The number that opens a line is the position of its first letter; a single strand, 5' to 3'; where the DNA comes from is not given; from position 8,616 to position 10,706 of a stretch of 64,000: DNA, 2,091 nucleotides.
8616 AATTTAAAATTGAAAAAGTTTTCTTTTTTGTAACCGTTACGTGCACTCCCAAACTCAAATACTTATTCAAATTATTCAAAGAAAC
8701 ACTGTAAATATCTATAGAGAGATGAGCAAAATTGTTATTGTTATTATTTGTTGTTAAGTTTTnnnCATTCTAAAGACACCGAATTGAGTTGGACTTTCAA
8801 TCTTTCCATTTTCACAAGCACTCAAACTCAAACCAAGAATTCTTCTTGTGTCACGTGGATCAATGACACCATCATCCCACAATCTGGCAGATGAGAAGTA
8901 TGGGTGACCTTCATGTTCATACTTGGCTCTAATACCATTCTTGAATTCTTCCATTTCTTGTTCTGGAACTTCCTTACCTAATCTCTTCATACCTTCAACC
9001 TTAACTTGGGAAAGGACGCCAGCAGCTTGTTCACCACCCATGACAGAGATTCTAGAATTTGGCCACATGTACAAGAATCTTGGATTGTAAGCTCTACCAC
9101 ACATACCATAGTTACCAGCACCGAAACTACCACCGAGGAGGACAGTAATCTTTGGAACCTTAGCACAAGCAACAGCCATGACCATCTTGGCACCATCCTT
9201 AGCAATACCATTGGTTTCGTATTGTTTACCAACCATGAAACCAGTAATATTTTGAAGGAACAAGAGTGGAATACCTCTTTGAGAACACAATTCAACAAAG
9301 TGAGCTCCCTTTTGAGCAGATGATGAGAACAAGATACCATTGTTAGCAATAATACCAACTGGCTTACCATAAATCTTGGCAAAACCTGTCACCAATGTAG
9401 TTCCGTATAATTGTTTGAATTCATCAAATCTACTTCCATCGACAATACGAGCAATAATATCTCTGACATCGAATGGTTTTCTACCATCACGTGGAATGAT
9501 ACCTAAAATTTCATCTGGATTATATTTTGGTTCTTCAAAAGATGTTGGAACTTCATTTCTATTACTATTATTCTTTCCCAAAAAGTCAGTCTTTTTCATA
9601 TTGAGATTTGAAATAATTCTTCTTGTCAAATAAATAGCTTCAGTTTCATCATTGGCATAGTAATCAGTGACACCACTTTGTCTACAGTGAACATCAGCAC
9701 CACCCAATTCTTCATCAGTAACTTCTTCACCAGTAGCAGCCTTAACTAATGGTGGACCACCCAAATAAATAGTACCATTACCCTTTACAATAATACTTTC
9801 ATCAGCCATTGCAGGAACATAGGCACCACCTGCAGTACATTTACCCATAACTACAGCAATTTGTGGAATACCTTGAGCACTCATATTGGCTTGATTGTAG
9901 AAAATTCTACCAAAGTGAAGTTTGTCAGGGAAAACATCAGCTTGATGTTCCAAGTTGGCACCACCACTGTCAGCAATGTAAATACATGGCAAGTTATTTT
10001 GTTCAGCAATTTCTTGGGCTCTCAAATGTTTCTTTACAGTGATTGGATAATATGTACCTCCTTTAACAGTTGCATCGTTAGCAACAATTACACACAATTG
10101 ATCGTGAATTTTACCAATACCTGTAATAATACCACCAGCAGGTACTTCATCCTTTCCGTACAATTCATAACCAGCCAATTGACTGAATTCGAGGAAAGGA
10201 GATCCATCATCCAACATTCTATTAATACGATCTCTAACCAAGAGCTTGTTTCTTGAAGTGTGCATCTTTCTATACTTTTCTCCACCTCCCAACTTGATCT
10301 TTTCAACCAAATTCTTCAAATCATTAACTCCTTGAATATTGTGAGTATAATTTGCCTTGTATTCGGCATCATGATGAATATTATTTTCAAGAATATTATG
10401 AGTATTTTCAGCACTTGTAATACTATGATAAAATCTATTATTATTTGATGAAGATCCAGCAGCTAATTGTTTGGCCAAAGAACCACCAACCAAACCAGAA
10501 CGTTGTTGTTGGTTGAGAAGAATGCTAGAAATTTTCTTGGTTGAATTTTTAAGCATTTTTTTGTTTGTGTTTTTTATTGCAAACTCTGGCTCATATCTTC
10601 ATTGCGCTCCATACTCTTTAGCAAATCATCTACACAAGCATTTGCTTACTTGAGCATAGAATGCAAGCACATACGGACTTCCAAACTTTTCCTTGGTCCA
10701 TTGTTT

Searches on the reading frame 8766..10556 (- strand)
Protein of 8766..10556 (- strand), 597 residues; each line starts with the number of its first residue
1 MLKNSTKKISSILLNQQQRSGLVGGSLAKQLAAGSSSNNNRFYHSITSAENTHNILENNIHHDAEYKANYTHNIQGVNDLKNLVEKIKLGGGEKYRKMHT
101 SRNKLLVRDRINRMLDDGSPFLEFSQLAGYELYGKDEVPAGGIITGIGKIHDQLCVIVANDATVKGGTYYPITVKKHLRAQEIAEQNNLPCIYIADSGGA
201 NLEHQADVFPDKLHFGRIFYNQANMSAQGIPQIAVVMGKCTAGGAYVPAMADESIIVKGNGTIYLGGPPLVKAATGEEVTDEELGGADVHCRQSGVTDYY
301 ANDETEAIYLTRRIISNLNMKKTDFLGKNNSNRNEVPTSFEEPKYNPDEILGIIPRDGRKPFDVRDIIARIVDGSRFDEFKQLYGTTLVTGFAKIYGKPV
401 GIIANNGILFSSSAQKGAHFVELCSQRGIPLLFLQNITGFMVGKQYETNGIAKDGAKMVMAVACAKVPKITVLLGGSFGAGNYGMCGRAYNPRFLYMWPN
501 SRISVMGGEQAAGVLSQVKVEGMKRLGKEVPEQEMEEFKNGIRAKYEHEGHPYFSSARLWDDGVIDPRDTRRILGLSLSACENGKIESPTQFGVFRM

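Call 66: search_protein_families(library=pfam, proteins=[window:8766-10556:-], max_evalue=0.001)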
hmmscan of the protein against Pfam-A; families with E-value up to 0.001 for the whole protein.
window:8766-10556:- (597 aa): 3 families
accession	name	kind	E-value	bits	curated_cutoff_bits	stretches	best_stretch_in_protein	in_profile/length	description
PF01039.27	Carboxyl_trans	-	6.1e-157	523.6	22.3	1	100-590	3-487/493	Carboxyl transferase domain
PF03255.19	ACCA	-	2.7e-13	50.2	23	1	51-256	6-212/310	Acetyl co-enzyme A carboxylase carboxyltransferase-like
PF06833.16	MdcE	-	7.1e-05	23.1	32.7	0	425-531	24-129/196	Malonate decarboxylase gamma subunit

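Call 67: find_homologous_proteins(query=window:8766-10556:-, max_evalue=1e-50)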
Query window:8766-10556:- (597 aa): 8000 proteins with E <= 1e-50 among 8000 candidates; the best 120 are listed.
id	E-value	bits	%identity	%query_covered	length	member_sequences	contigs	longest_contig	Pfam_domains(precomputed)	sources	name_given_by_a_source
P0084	0.0e+0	1367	100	100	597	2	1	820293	PF01039.28,PF03255.20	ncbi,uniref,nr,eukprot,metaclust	ncbi:3-methylcrotonoyl-CoA carboxylase beta subunit [Naegleria gruberi]|uniref:methylcrotonoyl-CoA c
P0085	0.0e+0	1198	86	100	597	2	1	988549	PF01039.28,PF03255.20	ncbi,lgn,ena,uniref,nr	ncbi:hypothetical protein FDP41_010583 [Naegleria fowleri]|uniref:methylcrotonoyl-CoA carboxylase n=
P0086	0.0e+0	1093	85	94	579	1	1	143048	PF01039.28,PF03255.20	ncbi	ncbi:hypothetical protein ABK040_007497 [Willaertia magna]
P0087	1.4e-280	950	75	94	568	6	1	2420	PF01039.28,PF03255.20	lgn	-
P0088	1.1e-272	924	73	93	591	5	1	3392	PF01039.28,PF06833.17,PF03255.20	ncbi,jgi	jgi:3-methylcrotonyl-CoA carboxylase beta subunit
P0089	3.3e-268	909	73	93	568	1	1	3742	PF01039.28,PF03255.20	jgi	jgi:3-methylcrotonyl-CoA carboxylase beta subunit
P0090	1.7e-263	894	70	98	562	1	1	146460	PF01039.28,PF03255.20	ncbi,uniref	ncbi:3-methylcrotonyl-CoA carboxylase beta subunit [Acrasis kona]|uniref:methylcrotonoyl-CoA carboxy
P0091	1.8e-251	854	67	97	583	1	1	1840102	PF01039.28,PF03255.20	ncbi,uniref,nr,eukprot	ncbi:hypothetical protein SAMD00019534_004360 [Acytostelium subglobosum LB1]|uniref:hypothetical pro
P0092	4.3e-251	853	71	91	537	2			PF01039.28,PF03255.20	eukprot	eukprot:gene2527-3130_t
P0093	2.2e-250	851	67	95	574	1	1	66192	PF01039.28,PF03255.20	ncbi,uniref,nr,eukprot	ncbi:hypothetical protein DICPUDRAFT_55908 [Dictyostelium purpureum]|uniref:methylcrotonoyl-CoA carb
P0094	4.8e-250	849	67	94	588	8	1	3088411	PF01039.28,PF03255.20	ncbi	ncbi:hypothetical protein ACTFIW_011370 [Dictyostelium discoideum]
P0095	1.3e-249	848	68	93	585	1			PF01039.28,PF06833.17,PF03255.20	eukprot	eukprot:TRINITY_DN7589_c0_g1_i1.p1 TRINITY_DN7589_c0_g1~~TRINITY_DN7589_c0_g1_i1.p1 ORF type:complet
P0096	8.3e-248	842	64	100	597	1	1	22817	PF01039.28,PF06833.17,PF03255.20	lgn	-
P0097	4.5e-247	840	65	96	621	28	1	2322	PF01039.28,PF06833.17,PF03255.20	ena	-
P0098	1.2e-246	838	64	98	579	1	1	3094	PF01039.28,PF06833.17,PF03255.20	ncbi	-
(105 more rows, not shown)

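Call 68: find_encoding_contigs(protein=P0084, flank=10000, max_places=2)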
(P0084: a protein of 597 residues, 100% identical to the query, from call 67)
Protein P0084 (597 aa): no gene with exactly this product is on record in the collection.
